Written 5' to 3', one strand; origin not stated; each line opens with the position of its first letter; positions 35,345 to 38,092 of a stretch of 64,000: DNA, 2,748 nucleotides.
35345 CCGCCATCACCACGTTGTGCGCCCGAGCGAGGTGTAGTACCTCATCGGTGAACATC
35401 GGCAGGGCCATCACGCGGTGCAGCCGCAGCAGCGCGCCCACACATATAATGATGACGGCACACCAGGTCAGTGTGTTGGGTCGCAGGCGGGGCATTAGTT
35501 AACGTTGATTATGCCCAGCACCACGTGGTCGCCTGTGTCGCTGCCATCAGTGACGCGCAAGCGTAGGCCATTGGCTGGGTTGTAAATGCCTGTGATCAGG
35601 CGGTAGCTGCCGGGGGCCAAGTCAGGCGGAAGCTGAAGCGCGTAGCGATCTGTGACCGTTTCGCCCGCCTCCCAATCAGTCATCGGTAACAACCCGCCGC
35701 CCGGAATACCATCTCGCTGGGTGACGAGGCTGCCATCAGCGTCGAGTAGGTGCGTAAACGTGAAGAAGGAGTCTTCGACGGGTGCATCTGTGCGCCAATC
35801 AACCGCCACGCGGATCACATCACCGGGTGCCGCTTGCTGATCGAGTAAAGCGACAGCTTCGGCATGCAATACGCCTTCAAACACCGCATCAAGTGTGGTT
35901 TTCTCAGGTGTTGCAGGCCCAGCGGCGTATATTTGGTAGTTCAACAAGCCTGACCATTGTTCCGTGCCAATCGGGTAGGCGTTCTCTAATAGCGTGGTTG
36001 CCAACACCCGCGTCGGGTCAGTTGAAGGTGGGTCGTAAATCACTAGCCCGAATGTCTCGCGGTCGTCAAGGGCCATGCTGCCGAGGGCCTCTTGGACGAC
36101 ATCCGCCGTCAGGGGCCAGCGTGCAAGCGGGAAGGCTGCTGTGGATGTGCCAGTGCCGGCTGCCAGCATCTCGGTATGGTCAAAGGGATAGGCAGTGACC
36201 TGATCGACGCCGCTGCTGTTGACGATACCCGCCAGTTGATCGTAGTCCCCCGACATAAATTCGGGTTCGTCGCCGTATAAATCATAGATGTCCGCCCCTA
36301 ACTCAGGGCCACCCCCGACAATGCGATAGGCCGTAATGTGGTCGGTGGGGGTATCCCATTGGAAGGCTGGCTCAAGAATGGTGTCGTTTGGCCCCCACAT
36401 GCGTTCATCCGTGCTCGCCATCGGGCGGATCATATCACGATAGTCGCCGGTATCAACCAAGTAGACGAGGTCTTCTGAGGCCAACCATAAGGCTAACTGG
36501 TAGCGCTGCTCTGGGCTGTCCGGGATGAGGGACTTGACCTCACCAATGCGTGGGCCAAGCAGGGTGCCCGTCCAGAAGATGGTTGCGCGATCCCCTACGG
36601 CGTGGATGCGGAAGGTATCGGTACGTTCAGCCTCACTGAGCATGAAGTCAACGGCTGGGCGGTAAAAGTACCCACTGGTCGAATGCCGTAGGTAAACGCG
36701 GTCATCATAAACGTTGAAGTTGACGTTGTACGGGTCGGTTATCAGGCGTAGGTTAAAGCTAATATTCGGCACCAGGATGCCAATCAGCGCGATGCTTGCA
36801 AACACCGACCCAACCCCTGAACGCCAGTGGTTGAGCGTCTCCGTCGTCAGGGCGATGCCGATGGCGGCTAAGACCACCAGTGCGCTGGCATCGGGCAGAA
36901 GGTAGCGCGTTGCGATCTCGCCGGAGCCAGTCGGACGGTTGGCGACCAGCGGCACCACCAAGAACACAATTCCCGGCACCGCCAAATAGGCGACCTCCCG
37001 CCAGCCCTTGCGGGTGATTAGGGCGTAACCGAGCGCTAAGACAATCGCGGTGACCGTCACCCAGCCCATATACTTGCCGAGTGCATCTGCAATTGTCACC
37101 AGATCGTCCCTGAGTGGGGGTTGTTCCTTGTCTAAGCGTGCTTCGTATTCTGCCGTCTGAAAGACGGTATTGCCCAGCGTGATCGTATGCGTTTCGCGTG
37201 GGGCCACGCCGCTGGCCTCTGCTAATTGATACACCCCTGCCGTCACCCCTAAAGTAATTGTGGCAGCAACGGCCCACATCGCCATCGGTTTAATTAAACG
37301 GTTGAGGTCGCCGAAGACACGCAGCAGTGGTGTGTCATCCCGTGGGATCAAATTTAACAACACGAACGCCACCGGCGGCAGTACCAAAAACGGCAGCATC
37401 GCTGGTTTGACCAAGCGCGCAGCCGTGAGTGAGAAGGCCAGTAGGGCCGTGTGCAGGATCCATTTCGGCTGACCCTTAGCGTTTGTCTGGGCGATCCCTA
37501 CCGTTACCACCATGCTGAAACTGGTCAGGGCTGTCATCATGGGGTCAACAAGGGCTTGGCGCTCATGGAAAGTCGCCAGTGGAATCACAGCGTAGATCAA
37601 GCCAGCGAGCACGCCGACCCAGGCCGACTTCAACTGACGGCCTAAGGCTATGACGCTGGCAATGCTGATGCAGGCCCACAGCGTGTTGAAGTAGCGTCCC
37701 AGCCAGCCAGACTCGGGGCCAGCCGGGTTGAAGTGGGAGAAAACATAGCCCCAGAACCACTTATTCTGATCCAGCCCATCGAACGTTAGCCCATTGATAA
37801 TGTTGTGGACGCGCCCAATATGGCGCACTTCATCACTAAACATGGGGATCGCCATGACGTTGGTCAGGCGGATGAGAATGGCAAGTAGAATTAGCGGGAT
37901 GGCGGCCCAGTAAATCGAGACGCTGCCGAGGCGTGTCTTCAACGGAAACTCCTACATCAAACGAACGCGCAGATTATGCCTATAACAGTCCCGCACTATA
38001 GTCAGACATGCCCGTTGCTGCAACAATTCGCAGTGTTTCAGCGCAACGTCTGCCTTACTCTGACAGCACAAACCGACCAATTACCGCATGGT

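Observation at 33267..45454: Five tandem, co-oriented paralogs of an ArnT/PMT-like GT-C membrane protein ending in a GNAT acetyltransferase (sixth copy at 12206..13765)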

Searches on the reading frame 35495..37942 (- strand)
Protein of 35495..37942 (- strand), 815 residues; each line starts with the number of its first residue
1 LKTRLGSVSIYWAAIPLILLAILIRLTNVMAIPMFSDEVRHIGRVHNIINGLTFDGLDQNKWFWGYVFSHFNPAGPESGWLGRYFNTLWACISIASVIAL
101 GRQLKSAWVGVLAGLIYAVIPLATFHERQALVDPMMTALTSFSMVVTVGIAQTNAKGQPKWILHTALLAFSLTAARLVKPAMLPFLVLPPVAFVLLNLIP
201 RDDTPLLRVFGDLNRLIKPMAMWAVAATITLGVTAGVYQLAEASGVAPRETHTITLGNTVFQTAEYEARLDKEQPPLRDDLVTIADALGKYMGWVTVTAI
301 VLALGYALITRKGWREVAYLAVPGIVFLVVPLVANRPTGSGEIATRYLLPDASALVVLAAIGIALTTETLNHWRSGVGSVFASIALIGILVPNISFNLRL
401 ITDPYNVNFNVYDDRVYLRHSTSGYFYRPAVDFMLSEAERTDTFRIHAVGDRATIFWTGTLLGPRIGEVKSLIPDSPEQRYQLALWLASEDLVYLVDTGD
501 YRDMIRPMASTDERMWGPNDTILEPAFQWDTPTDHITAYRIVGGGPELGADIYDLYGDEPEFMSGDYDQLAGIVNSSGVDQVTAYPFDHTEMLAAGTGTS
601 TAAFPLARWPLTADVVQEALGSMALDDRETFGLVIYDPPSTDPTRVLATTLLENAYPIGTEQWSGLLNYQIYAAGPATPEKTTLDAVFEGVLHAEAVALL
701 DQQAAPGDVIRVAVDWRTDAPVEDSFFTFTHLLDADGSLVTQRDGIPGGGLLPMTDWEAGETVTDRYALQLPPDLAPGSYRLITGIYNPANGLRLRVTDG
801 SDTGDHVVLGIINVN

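Call 3: search_protein_families(library=pfam, proteins=[window:35495-37942:-], max_evalue=1)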
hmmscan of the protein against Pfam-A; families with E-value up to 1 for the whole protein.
window:35495-37942:- (815 aa): 3 families
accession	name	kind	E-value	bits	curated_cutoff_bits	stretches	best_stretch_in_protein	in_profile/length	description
PF13231.12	PMT_2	-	2.7e-05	24.9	26.1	1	77-196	19-131/160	Dolichyl-phosphate-mannose-protein mannosyltransferase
PF02366.24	PMT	-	2.8e-05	24.3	22.7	1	83-237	86-232/245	Dolichyl-phosphate-mannose-protein mannosyltransferase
PF11028.14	TMEM260-like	-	0.11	12.8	24.2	1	99-195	78-170/179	Protein O-mannosyl-transferase TMEM260-like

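Call 4: search_protein_families(library=ncbifam, proteins=[window:35495-37942:-], max_evalue=1)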
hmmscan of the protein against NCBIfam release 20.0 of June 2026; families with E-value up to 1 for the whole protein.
window:35495-37942:- (815 aa): 0 families

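Call 8: find_homologous_proteins(query=window:35495-37942:-)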
Query window:35495-37942:- (815 aa): 42 proteins with E <= 0.001 among 8000 candidates.
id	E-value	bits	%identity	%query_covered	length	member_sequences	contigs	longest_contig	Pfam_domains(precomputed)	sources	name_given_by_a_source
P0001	0.0e+0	1846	100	100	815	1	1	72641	-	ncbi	-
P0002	0.0e+0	1392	74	100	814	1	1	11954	PF02366.25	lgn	-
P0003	2.7e-264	898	51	99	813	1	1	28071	PF02366.25,PF13231.13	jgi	-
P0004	1.4e-219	750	46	99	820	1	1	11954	-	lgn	-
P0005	6.5e-212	724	44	98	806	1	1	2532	-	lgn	-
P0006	8.7e-208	711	44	98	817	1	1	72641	-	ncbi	-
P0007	6.9e-139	483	44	53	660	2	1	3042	PF13231.13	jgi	jgi:hypothetical protein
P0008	2.8e-138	481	45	51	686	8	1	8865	PF13231.13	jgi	jgi:hypothetical protein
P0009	2.5e-132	461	44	51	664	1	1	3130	PF13231.13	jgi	jgi:hypothetical protein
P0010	1.9e-128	448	35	98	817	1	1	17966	PF13231.13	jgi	-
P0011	6.1e-123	430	34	99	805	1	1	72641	-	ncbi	-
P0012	7.5e-112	393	32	99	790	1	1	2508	PF13231.13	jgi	jgi:4-amino-4-deoxy-L-arabinose transferase-like glycosyltransferase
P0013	3.5e-91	325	36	66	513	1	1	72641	-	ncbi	-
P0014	1.5e-86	310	37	60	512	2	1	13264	-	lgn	-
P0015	2.0e-64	237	29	82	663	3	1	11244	-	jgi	jgi:hypothetical protein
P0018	3.7e-19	87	38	16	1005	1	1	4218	PF13231.13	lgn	-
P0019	4.6e-19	86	32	18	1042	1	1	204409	PF13231.13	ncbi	-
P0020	6.0e-19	86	34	17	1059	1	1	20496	PF13231.13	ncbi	ncbi:MAG: glycosyltransferase family 39 protein [Anaerolineae bacterium]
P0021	8.0e-16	76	31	26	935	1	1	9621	PF13231.13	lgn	-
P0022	3.5e-14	70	36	10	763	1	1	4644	PF09913.16,PF13231.13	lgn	-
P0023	5.7e-14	70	36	16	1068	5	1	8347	PF02366.25,PF13231.13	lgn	-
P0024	1.1e-12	65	33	19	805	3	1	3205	PF13231.13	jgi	jgi:hypothetical protein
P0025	4.1e-12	63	35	16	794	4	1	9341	PF13231.13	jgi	jgi:hypothetical protein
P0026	1.1e-11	62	38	15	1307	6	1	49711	PF13231.13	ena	-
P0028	3.0e-11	61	37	14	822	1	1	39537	PF13231.13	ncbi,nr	ncbi:MAG: glycosyltransferase family 39 protein [Chloroflexota bacterium]|nr:glycosyltransferase fam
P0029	6.8e-11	59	32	20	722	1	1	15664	PF02366.25,PF13231.13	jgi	jgi:4-amino-4-deoxy-L-arabinose transferase-like glycosyltransferase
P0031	2.1e-9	55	31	15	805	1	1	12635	PF13231.13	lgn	-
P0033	2.3e-8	51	34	14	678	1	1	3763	PF02366.25,PF13231.13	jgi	jgi:hypothetical protein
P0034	6.6e-8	50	30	23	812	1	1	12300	PF02366.25,PF13231.13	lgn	-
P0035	2.3e-7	48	36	16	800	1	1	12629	PF13231.13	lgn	-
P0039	2.6e-5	41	30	20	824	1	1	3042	PF02366.25,PF13231.13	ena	-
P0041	8.4e-5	39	32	12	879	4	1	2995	PF13231.13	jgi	jgi:4-amino-4-deoxy-L-arabinose transferase-like glycosyltransferase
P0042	3.7e-4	37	30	16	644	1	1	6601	PF02366.25,PF13231.13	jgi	jgi:dolichyl-phosphate-mannose-protein mannosyltransferase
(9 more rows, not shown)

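Call 9: find_encoding_contigs(protein=P0001, flank=10000, max_places=3)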
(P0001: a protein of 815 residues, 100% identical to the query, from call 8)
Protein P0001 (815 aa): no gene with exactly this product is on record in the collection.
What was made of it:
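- Tried and rejected: The exact-sequence look-up of the window protein P0001 returned no contig (call 9).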

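Call 10: find_encoding_contigs(protein=P0002, flank=10000, max_places=3)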
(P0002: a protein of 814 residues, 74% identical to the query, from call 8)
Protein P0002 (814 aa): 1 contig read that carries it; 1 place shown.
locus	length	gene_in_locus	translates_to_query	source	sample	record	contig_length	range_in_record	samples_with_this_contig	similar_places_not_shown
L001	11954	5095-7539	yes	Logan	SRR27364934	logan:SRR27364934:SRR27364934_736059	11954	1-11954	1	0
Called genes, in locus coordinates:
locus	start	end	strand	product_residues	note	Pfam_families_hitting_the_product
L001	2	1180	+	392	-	?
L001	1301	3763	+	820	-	-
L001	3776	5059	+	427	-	-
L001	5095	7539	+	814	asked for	PF02366:PMT (weak)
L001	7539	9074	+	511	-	-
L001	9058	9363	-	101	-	-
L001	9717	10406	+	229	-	PF00583:Acetyltransf_1, PF13673:Acetyltransf_10 (weak), PF12746:GNAT_acetyltran, PF13508:Acetyltransf_7, PF08445:FR47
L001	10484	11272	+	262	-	PF03309:Pan_kinase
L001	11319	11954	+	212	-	?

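Call 11: find_encoding_contigs(protein=P0003, flank=10000, max_places=3)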
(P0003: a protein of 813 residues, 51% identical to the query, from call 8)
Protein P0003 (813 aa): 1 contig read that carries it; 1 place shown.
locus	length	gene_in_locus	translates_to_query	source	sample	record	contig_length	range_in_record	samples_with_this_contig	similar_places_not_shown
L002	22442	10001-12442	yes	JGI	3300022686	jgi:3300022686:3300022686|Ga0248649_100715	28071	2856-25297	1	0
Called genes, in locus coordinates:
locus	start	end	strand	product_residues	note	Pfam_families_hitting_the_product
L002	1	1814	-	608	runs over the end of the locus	PF16927:HisKA_7TM, PF00989:PAS, PF08448:PAS_4, PF12860:PAS_7 (weak), PF13426:PAS_9, PF00512:HisKA, PF02518:HATPase_c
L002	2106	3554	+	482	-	PF13231:PMT_2 (weak)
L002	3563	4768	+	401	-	PF00685:Sulfotransfer_1, PF13469:Sulfotransfer_3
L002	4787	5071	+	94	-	-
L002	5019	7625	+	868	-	PF13231:PMT_2 (weak)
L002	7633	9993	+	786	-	PF13231:PMT_2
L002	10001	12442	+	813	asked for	PF02366:PMT, PF13231:PMT_2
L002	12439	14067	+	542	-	PF13231:PMT_2 (weak)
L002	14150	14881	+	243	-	PF00583:Acetyltransf_1 (weak), PF12746:GNAT_acetyltran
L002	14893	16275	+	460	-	PF00232:Glyco_hydro_1, PF02449:Glyco_hydro_42 (weak)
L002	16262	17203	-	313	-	PF13513:HEAT_EZ (faint), PF02985:HEAT (faint), PF13646:HEAT_2, PF03130:HEAT_PBS (faint), PF13646:HEAT_2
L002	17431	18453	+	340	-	PF00188:CAP (weak)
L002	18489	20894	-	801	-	-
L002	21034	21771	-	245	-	PF02219:MTHFR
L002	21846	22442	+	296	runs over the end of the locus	PF12146:Hydrolase_4, PF00561:Abhydrolase_1, PF12697:Abhydrolase_6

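Call 35: search_protein_families(library=pfam, proteins=[L001:3776-5059:+, L002:2106-3554:+, L002:4787-5071:+], max_evalue=0.01)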
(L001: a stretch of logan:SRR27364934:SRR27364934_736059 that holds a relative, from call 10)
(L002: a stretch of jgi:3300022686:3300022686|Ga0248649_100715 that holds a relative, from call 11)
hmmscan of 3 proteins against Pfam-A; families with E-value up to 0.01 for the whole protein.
L001:3776-5059:+ (427 aa): 1 family
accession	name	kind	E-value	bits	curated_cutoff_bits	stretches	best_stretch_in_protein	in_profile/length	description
PF09852.15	DUF2079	-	0.0066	16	28.2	1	80-231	62-215/459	Predicted membrane protein (DUF2079)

L002:2106-3554:+ (482 aa): 1 family
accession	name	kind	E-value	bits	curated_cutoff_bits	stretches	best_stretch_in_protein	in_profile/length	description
PF13231.12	PMT_2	-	2.5e-06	28.2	26.1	1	146-263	21-136/160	Dolichyl-phosphate-mannose-protein mannosyltransferase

L002:4787-5071:+ (94 aa): 0 families

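Call 36: predict_structure(alignment_id=A3)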
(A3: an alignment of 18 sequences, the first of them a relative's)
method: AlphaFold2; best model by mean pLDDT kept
length: 815 residues; sequences in the alignment: 18
mean_pLDDT: 87.9   pTM: 0.79
mean pLDDT of the five models: 87.9, 84.0, 83.7, 83.1, 76.1
residues with pLDDT >= 90: 501; 70-90: 253; 50-70: 35; < 50: 26
segments of 3 or more residues with pLDDT < 50: 1-5, 256-264, 269-272, 751-756
pLDDT, mean of each block of 10 residues (from residue 1): 54 91 91 87 93 87 93 92 93 96 94 96 90 92 95 84 94 91 87 91 84 89 95 91 79 49 47 70 90 94 94 92 83 67 83 94 94 91 95 94 89 86 86 88 82 85 91 94 94 91 86 86 94 87 94 91 93 92 93 93 93 92 89 93 89 90 93 91 91 92 93 90 80 94 81 56 90 94 91 89 88 94
secondary structure, 60 per line:
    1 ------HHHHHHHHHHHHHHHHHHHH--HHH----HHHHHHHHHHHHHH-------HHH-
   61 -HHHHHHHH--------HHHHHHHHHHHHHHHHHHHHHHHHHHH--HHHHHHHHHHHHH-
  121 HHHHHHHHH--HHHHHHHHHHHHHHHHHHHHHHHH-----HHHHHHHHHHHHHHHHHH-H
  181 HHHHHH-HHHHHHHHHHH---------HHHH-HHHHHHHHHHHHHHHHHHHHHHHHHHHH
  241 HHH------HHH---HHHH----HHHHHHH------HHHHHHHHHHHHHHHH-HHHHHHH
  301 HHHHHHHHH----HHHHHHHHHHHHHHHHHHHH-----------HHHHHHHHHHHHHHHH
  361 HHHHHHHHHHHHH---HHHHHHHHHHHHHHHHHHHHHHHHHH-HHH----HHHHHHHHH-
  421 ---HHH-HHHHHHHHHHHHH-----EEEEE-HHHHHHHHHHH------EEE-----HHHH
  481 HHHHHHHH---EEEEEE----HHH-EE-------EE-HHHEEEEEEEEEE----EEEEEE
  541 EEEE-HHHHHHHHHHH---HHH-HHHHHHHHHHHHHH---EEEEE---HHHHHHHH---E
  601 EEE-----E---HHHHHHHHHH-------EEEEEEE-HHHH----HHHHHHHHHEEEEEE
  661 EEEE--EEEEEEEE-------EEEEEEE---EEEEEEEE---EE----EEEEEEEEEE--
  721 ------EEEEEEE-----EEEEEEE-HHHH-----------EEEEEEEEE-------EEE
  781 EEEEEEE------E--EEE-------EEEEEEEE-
elements in order (helices of 4 or more, strands of 3 or more residues): H7-26 H36-49 H62-69 H78-104 H107-119 H121-129 H132-155 H161-178 H180-186 H188-198 H208-211 H213-243 H256-259 H264-270 H277-292 H294-309 H314-333 H345-373 H377-402 H411-419 H428-440 E446-450 H452-462 E469-471 H477-488 E492-497 E521-530 E535-544 H546-556 H564-577 E581-585 H589-596 E600-603 H613-622 E630-636 H638-641 H646-654 E655-664 E667-674 E682-688 E692-699 E709-718 E727-733 E739-745 H747-750 E762-770 E778-787 E797-799 E807-814
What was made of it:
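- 35495..37942 (-): Copy 4, long form (815 aa). Ortholog of L001 814 aa (77%) and L002 813 aa (54%). Its stop codon overlaps the start of copy 5. AlphaFold model with pLDDT 87.9 and pTM 0.79 (call 36).
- On Protein O-mannosyltransferase PMT (PF02366, GT39): The outside domains are alpha/beta plus a beta-sandwich (call 36).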

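Call 39: fold_search(model_id=the predicted structure, library=pdb)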
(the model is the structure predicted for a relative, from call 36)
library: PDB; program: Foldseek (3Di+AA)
matches with E <= 10: 1359; with E <= 0.001: 43
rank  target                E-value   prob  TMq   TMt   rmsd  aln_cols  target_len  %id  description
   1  3waj                  9.8e-09  1.00  0.32  0.32  23.5       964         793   10  Crystal structure of the Archaeoglobus fulgidus oligosaccharyltransferase (O29867_ARCFU) complex with Zn and sulfate (released 2013-10-30)
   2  5gmy_A                1.5e-08  1.00  0.34  0.33  23.4      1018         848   10  Crystal structure of the Archaeoglobus fulgidus oligosaccharyltransferase (O29867_ARCFU) tethered with an acceptor pep (released 2017-02-01)
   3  7e9s_A                1.5e-08  1.00  0.34  0.32  22.7      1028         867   11  Archaeal oligosaccharyltransferase AglB from Archaeoglobus fulgidus in complex with an inhibitory peptide and a dolich (released 2021-09-08)
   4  3wak                  3.2e-08  1.00  0.34  0.33  22.3      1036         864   10  Crystal structure of the Archaeoglobus fulgidus oligosaccharyltransferase (O29867_ARCFU) in the apo form (released 2013-10-30)
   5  5f15                  2.7e-07  1.00  0.38  0.55  12.8       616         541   12  Crystal Structure of ArnT from Cupriavidus metallidurans bound to Undecaprenyl phosphate (released 2016-02-17)
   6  5ezm                  4.1e-07  1.00  0.39  0.55  10.1       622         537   12  Crystal Structure of ArnT from Cupriavidus metallidurans in the apo state (released 2016-02-17)
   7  6s7o_A                5.0e-07  1.00  0.37  0.44   9.7       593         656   11  Cryo-EM structure of human oligosaccharyltransferase complex OST-A (released 2019-12-18)
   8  9s6t_A                5.2e-07  1.00  0.41  0.65   7.2       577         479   12  Ternary cryo-EM structure of chicken ALG12 with Dol25-PP-GlcNAc2Man7, Dol25-P-Man, and Fab (released 2026-03-18)
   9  7oci_F                5.2e-07  1.00  0.37  0.46  11.7       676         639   10  Cryo-EM structure of yeast Ost6p containing oligosaccharyltransferase complex (released 2022-02-16)
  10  6gxc_A                7.0e-07  1.00  0.36  0.41  16.9       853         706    8  Bacterial oligosaccharyltransferase PglB in complex with an inhibitory peptide and a reactive lipid-linked oligosaccha (released 2018-11-14)
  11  8agc_A                1.6e-06  1.00  0.37  0.43  11.6       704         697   11  Structure of yeast oligosaccharylransferase complex with lipid-linked oligosaccharide and non-acceptor peptide bound (released 2022-12-07)
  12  9n9j_I                1.9e-06  1.00  0.35  0.40  12.2       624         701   12  Structure of a GRP94 folding intermediate engaged with a CCDC134- and FKBP11-bound secretory translocon (released 2025-11-19)
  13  6s7t_A                2.1e-06  1.00  0.36  0.41  11.9       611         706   11  Cryo-EM structure of human oligosaccharyltransferase complex OST-B (released 2019-12-18)
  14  5ogl_A                2.4e-06  1.00  0.36  0.41  12.4       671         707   10  Structure of bacterial oligosaccharyltransferase PglB in complex with an acceptor peptide and an lipid-linked oligosac (released 2017-10-25)
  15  8age_A                2.7e-06  1.00  0.38  0.46  11.1       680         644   10  Structure of yeast oligosaccharylransferase complex with acceptor peptide bound (released 2022-12-07)
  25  6o14_A                1.2e-04  1.00  0.11  0.54   7.0       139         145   15  Crystal structure of the Aquifex aeolicus Wzt Carbohydrate Binding Domain (released 2020-01-15)
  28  8dky_A                2.2e-04  1.00  0.10  0.46   8.3       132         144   14  Crystal structure of the Aquifex aeolicus Wzt Carbohydrate Binding Domain bound to 3-O-methyl-D-mannose (released 2022-09-21)
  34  6o14_B                4.8e-04  1.00  0.10  0.47   8.7       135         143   14  Crystal structure of the Aquifex aeolicus Wzt Carbohydrate Binding Domain (released 2020-01-15)
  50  8dku_A                1.4e-03  1.00  0.11  0.21  15.6       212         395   13  CryoEM structure of the A. aeolicus WzmWzt transporter bound to the native O antigen (released 2022-09-21)
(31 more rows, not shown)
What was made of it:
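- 35495..37942 (-): Foldseek hits to GT-C enzymes (call 39).
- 35498..35980 (-): Copy 4, residues 655-815: a C-terminal beta-sandwich that resembles the Wzt carbohydrate-binding domain. The same module occurs at the C-termini of other GT-C families. Foldseek 6o14 E 1.2e-4, TM 0.54 (call 39).
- The long copies end in a carbohydrate-binding-like beta-sandwich rather than a peptide-binding module such as MIR or TPR (calls 36, 39). In Wzt, the Wzt-type domain binds the end of a lipid-linked O-antigen (the PDB titles of 8dky and 8dku in call 39).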
